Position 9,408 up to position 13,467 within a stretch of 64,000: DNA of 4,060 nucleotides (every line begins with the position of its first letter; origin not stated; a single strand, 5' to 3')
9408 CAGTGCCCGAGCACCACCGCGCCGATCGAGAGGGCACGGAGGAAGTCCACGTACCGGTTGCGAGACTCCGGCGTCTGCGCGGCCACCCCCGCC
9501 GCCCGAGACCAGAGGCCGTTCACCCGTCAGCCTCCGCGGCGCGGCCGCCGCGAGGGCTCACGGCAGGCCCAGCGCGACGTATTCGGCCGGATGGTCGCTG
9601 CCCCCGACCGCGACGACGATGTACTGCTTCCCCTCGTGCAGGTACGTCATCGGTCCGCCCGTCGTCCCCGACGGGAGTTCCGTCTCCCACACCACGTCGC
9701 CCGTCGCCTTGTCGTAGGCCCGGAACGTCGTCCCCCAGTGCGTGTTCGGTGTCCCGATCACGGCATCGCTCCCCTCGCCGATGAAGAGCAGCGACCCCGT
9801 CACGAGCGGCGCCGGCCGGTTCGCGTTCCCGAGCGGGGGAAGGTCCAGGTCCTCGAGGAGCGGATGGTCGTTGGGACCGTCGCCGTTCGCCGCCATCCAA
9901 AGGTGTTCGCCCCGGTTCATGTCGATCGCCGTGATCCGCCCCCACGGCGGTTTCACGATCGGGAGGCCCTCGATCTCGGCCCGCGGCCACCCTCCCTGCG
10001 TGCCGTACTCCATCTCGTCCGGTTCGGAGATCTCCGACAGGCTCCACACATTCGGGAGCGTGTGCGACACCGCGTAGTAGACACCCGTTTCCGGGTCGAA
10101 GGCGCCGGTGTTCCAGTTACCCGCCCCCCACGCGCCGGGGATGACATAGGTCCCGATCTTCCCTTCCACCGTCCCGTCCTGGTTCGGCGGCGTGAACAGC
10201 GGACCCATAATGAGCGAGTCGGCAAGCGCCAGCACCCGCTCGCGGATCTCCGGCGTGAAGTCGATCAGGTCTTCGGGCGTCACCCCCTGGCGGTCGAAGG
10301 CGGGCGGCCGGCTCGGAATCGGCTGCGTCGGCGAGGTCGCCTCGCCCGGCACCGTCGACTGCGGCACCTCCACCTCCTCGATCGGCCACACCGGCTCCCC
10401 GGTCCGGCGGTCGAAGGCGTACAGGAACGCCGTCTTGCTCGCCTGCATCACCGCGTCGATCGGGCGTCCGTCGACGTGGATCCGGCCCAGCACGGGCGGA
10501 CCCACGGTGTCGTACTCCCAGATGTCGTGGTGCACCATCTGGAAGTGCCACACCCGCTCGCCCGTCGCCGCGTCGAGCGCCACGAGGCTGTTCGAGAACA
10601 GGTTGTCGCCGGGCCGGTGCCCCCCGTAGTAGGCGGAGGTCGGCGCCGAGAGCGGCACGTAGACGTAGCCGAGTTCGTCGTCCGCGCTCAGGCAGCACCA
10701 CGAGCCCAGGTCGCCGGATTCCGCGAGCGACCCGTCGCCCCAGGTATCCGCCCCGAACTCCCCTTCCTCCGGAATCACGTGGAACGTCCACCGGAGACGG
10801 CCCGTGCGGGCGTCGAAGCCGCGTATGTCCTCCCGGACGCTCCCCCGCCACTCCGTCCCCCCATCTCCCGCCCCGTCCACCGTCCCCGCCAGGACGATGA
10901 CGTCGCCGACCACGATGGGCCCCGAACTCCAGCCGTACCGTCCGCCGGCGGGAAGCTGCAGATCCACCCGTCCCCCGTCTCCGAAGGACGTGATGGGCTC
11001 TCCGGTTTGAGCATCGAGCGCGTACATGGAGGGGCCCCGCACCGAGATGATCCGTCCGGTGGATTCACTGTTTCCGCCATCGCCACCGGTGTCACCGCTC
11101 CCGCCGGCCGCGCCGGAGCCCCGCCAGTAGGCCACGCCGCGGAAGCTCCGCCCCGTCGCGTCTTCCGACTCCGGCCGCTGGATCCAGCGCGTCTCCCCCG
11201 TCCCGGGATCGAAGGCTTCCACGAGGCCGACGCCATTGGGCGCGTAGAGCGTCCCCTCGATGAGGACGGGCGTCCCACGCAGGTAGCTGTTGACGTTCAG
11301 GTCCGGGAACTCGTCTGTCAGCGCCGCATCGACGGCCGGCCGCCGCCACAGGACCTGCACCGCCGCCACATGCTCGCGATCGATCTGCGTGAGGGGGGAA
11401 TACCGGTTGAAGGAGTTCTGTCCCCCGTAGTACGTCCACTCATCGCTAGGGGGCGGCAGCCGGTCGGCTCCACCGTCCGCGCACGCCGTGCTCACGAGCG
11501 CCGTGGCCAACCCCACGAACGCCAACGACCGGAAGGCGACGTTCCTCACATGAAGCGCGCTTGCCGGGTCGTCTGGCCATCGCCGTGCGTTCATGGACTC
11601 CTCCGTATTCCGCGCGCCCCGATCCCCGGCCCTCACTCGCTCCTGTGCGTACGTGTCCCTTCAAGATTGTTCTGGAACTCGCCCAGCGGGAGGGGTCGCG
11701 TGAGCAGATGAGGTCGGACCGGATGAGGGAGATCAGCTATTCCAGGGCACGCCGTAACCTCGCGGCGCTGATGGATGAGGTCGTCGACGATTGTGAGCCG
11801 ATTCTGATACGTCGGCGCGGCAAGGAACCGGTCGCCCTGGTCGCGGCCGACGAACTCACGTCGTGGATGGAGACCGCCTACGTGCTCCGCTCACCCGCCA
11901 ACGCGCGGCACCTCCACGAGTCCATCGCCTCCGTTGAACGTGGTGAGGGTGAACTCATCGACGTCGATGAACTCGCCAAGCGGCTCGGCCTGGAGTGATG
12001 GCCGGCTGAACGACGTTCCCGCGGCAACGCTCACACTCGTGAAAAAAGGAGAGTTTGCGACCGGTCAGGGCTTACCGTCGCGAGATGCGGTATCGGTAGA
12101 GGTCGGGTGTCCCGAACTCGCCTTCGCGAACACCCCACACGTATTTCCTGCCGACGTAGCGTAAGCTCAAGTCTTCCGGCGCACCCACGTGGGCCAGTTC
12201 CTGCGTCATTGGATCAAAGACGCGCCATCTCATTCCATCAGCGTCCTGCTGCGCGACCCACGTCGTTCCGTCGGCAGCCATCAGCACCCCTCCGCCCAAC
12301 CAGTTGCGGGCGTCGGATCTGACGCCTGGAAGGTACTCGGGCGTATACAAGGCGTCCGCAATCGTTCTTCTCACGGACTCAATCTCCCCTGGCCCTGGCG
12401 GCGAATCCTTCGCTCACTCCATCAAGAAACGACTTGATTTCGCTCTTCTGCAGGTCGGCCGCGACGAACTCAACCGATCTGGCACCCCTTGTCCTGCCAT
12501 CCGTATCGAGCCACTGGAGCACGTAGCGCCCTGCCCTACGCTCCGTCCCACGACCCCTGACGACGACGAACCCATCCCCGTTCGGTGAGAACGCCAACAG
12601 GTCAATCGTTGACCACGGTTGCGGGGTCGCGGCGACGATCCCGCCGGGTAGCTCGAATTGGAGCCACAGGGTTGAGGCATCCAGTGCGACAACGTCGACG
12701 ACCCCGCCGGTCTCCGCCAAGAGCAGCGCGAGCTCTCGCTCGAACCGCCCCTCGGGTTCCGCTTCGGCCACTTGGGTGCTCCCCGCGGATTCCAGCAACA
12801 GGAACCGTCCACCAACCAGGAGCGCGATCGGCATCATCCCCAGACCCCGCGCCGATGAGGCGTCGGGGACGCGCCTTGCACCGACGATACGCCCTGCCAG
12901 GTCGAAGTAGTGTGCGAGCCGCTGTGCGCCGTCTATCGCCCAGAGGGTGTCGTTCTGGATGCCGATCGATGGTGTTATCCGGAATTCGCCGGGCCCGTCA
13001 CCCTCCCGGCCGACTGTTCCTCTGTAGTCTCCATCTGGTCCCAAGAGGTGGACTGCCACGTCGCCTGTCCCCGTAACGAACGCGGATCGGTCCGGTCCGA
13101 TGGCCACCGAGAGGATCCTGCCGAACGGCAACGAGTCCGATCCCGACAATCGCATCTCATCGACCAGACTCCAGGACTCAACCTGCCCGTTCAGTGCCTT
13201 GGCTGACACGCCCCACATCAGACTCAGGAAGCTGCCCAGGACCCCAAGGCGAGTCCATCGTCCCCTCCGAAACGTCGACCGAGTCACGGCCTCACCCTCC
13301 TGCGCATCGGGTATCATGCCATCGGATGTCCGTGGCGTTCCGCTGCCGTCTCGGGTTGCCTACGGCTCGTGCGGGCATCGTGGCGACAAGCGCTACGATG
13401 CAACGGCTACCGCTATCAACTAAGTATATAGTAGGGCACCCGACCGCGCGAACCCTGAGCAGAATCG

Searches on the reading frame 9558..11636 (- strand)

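Call 66: search_protein_families(library=pfam, proteins=[window:9558-11636:-], max_evalue=0.001)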
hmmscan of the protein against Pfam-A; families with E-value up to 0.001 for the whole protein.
window:9558-11636:- (692 aa): 2 families
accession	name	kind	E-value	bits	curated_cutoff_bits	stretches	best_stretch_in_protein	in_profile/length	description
PF01011.28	PQQ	-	1.3e-166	556.2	26.7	1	67-673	1-595/595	Glucose/ethanol/alcohol dehydrogenase, beta-propeller domain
PF13360.13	PQQ_2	-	4.1e-15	56.5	27.6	1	566-679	3-83/233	Outer membrane protein assembly factor BamB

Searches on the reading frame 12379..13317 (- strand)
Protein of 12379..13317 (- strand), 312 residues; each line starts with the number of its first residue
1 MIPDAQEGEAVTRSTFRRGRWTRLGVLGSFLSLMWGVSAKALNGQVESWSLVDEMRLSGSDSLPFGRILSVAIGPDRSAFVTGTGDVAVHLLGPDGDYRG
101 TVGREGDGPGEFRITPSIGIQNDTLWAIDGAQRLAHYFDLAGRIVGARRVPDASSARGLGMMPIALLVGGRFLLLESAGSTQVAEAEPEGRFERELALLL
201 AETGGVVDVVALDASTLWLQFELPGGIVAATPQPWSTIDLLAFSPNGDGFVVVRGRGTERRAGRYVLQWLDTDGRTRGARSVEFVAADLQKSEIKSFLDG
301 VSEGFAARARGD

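Call 4: search_protein_families(library=pfam, proteins=[window:12379-13317:-], max_evalue=0.01)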
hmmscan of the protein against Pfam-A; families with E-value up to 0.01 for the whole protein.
window:12379-13317:- (312 aa): 1 family
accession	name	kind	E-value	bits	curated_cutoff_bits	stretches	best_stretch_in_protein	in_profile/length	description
PF17170.10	DUF5128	-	0.00015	21.5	22.9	1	56-153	34-133/321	6-bladed beta-propeller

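Call 5: search_protein_families(library=ncbifam, proteins=[window:12379-13317:-], max_evalue=0.01)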
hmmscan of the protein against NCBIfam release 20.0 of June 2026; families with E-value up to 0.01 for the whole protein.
window:12379-13317:- (312 aa): 0 families

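Call 43: find_homologous_proteins(query=window:12379-13317:-)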
Query window:12379-13317:- (312 aa): 12 proteins with E <= 0.001 among 8000 candidates.
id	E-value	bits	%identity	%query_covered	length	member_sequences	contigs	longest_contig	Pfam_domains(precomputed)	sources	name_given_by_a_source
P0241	2.8e-185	633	93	100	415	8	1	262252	-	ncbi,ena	-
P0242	1.5e-132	460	75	95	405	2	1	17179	-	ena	-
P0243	2.8e-131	455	74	95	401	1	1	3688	-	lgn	-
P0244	4.0e-127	442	72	95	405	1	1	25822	-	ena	-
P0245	3.9e-124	432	71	95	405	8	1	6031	-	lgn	-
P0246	1.9e-119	416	69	94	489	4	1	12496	-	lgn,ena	-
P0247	7.1e-117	408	66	94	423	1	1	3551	PF17170.11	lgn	-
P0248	7.1e-105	369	73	78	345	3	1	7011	-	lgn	-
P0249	6.9e-72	260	76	52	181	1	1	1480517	PF17170.11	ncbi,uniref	ncbi:6-bladed beta-propeller [Candidatus Palauibacter sp.]|uniref:6-bladed beta-propeller n=1 Tax=Ca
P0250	4.3e-70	254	84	49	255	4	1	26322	-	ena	-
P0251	8.3e-59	217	73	49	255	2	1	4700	-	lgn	-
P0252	1.7e-4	39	33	46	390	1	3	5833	-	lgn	-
